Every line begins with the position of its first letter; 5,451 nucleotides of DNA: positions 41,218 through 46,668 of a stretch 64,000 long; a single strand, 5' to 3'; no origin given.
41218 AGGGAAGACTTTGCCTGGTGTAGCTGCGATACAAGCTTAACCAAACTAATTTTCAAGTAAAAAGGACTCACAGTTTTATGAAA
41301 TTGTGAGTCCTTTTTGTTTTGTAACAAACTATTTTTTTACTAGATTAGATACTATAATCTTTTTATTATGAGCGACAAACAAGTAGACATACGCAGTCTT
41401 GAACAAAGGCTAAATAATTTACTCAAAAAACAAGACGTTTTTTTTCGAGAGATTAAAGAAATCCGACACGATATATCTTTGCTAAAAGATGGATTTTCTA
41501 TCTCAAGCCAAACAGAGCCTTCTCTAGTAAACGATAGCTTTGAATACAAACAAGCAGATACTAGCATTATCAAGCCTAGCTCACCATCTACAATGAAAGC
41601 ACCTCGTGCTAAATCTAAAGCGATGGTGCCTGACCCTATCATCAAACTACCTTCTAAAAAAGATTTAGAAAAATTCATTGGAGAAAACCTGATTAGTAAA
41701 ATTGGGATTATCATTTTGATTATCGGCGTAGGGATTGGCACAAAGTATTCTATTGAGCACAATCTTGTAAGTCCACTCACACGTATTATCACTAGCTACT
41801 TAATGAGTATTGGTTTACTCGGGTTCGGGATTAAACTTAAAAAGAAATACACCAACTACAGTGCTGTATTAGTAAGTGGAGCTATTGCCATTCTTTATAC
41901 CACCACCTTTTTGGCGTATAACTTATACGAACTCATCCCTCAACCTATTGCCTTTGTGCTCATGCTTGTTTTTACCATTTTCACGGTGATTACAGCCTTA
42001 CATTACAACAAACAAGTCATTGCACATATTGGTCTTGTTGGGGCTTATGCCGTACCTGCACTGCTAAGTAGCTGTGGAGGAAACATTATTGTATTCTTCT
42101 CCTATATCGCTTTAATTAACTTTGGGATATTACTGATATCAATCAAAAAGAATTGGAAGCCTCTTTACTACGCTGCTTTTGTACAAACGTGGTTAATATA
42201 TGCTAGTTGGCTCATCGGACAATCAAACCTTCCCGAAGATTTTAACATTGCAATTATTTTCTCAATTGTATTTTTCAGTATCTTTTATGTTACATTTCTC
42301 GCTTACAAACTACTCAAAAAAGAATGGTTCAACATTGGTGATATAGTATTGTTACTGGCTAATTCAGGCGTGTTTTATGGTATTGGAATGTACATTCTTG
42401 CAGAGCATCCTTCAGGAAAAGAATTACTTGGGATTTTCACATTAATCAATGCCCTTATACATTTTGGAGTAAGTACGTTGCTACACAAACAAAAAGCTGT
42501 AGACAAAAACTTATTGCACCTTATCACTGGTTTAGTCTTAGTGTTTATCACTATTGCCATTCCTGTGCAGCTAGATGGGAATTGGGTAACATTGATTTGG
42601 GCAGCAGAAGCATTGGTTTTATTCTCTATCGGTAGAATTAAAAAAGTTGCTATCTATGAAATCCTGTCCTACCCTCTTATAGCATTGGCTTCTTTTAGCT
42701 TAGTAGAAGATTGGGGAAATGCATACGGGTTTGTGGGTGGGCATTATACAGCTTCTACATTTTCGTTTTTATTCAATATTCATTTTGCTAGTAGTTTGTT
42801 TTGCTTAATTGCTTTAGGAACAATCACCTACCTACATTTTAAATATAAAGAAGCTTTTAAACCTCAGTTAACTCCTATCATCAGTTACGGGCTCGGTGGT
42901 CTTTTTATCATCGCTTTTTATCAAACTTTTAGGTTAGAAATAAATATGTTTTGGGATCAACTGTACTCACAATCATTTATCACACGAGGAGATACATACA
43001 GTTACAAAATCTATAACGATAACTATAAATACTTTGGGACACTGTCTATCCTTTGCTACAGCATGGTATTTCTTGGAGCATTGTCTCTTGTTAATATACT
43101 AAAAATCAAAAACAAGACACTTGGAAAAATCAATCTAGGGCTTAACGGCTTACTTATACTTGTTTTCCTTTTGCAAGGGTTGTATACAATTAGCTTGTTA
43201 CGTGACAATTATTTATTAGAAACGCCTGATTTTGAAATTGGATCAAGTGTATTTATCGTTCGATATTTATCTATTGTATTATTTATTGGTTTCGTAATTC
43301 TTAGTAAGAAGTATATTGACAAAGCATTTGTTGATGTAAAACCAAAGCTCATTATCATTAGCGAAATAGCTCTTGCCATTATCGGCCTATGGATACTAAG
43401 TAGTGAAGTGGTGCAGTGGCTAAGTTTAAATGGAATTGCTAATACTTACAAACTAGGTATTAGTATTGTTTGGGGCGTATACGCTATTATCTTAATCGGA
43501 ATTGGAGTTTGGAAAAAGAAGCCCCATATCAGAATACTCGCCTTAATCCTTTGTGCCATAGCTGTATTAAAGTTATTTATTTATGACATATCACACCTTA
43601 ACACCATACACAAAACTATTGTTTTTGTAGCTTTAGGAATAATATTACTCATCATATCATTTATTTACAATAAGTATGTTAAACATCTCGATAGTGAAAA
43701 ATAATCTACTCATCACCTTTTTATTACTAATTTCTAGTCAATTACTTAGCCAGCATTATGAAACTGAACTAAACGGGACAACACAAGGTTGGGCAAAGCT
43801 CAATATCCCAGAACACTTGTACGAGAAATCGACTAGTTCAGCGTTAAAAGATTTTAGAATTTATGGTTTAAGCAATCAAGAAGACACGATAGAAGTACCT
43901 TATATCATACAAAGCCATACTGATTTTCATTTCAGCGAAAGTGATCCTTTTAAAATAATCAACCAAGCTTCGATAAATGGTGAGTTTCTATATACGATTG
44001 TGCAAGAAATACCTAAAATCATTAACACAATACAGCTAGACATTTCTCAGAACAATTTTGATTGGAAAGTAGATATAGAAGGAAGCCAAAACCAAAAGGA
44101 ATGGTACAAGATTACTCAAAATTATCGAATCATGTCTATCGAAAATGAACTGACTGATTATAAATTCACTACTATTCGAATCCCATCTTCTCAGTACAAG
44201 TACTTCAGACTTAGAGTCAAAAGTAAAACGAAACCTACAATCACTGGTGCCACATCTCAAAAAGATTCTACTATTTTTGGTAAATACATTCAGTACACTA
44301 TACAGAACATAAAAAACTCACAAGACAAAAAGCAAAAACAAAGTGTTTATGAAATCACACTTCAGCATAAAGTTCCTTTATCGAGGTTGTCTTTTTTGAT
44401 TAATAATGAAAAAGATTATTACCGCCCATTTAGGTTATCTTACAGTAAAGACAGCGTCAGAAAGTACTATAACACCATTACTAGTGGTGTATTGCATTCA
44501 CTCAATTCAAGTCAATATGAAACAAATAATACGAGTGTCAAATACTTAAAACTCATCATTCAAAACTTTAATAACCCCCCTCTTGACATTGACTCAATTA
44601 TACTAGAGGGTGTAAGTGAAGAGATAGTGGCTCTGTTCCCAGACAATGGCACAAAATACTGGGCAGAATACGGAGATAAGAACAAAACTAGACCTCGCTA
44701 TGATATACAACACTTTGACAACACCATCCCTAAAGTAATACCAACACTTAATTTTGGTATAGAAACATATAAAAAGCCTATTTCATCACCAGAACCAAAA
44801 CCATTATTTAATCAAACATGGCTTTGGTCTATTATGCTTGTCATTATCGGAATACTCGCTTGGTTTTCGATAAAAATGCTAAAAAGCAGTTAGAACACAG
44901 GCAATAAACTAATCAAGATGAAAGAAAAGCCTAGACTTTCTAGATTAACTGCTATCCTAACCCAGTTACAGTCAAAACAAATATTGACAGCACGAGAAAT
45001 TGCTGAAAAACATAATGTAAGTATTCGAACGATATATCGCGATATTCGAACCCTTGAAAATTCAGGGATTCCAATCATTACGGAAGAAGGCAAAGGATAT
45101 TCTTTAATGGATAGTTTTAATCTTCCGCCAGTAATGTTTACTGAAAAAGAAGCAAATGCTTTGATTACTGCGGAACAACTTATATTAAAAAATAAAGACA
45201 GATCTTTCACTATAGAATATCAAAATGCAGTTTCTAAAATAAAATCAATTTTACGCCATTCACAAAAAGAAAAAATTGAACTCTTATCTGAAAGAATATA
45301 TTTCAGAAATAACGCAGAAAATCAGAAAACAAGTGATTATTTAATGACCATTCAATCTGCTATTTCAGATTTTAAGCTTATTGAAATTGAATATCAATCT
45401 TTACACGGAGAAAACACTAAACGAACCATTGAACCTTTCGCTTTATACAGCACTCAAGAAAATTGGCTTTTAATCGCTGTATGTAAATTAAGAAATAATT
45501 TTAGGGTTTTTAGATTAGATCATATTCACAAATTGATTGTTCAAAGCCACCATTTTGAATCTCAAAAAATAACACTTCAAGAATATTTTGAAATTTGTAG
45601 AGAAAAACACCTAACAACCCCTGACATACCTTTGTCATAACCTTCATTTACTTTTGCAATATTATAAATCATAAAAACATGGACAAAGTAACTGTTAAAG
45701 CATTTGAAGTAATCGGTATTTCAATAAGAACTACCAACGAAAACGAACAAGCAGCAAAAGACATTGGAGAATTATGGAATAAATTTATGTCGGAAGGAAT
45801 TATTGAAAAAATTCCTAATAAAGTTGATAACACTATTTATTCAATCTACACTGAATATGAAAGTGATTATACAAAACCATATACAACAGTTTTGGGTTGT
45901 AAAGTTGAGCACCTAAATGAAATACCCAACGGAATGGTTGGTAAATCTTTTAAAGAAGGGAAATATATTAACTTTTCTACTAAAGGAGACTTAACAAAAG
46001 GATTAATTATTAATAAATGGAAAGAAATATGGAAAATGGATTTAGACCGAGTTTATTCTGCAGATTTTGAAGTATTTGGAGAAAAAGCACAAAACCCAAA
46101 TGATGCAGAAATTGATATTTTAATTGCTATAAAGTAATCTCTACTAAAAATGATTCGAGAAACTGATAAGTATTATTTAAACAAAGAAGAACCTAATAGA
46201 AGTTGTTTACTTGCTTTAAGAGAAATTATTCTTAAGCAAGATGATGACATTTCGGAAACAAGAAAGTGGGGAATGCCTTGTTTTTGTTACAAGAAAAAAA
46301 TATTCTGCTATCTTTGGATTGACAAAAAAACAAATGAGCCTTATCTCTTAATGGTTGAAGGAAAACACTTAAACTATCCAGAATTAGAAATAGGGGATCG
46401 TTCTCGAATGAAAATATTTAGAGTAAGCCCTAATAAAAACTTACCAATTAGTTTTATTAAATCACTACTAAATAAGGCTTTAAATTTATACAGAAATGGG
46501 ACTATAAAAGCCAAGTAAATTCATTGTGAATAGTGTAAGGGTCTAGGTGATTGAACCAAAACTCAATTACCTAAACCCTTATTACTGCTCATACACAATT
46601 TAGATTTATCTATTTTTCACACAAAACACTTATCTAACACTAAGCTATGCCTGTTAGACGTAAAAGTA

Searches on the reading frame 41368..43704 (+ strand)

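Call 79: search_protein_families(library=pfam, proteins=[window:41368-43704:+], max_evalue=0.001)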
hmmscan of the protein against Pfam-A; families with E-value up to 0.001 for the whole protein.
window:41368-43704:+ (778 aa): 1 family
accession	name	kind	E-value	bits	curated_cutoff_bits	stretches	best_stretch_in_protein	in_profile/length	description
PF10101.14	DUF2339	-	3.8e-82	277.5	33.6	1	105-769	1-658/659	Predicted membrane protein (DUF2339)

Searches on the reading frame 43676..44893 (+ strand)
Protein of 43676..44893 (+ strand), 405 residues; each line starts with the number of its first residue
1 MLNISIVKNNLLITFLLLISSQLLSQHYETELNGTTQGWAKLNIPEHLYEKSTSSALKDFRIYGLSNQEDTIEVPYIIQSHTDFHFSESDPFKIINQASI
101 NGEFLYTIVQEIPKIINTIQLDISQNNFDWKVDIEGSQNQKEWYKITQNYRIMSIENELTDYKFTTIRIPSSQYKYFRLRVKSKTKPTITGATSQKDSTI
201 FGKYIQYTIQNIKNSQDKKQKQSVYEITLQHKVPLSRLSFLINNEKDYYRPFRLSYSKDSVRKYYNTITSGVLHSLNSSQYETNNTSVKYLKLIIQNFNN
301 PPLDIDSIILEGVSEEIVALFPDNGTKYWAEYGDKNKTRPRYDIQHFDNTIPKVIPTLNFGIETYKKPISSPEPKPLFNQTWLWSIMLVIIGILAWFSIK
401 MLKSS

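Call 79: search_protein_families(library=pfam, proteins=[window:43676-44893:+], max_evalue=0.001)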
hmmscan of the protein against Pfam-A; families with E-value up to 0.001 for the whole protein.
window:43676-44893:+ (405 aa): 1 family
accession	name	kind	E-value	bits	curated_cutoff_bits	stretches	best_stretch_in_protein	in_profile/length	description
PF13163.11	DUF3999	-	2e-16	60.7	30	1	116-288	127-296/424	Protein of unknown function (DUF3999)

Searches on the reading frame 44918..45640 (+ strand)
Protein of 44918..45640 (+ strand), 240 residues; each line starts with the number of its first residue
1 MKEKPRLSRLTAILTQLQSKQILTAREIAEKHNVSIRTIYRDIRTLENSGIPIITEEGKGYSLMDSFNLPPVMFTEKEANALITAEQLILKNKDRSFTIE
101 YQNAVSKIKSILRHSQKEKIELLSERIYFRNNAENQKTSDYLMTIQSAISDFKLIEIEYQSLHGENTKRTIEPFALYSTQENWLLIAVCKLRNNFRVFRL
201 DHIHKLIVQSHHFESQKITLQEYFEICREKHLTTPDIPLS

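Call 79: search_protein_families(library=pfam, proteins=[window:44918-45640:+], max_evalue=0.001)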
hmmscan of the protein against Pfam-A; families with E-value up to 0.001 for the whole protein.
window:44918-45640:+ (240 aa): 5 families
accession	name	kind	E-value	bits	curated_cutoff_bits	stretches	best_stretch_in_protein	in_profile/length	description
PF13280.12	WYL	-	1.2e-16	60.9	21.8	1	141-206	2-68/70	WYL domain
PF08279.18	HTH_11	-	6e-16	58.5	25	1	9-61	1-54/55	HTH domain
PF08220.18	HTH_DeoR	-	1e-05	25.6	21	1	9-53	1-44/57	DeoR-like helix-turn-helix domain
PF19187.6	HTH_PafC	-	5.2e-05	23.5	32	0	6-53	2-49/115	PafC helix-turn-helix domain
PF13412.12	HTH_24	-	0.00057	19.9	21.9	0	12-51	7-46/48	Winged helix-turn-helix DNA-binding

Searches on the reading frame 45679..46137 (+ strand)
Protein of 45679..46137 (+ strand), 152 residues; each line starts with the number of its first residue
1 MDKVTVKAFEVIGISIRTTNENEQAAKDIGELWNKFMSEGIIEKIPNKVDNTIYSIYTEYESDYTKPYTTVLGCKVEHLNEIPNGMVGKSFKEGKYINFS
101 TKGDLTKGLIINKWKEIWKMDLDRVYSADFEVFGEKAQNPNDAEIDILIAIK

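Call 79: search_protein_families(library=pfam, proteins=[window:45679-46137:+], max_evalue=0.001)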
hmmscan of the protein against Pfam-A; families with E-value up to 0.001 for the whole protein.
window:45679-46137:+ (152 aa): 2 families
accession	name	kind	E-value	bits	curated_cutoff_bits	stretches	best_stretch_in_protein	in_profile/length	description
PF14526.11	Cass2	-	8.1e-26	91.5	27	1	4-151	3-150/150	Integron-associated effector binding protein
PF06445.20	GyrI-like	-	8.3e-13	49.3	26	1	3-152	5-155/155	GyrI-like small molecule binding domain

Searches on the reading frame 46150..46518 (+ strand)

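Call 79: search_protein_families(library=pfam, proteins=[window:46150-46518:+], max_evalue=0.001)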
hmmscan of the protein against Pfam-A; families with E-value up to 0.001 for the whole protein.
window:46150-46518:+ (122 aa): 2 families
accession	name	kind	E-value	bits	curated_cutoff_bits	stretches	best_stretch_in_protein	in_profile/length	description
PF08818.16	DUF1801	-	8.4e-12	45.8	27.2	1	17-111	2-85/85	Domain of unknown function (DU1801)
PF18899.5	DUF5655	-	2.4e-05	24.8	24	1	6-67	2-60/109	Domain of unknown function (DUF5655)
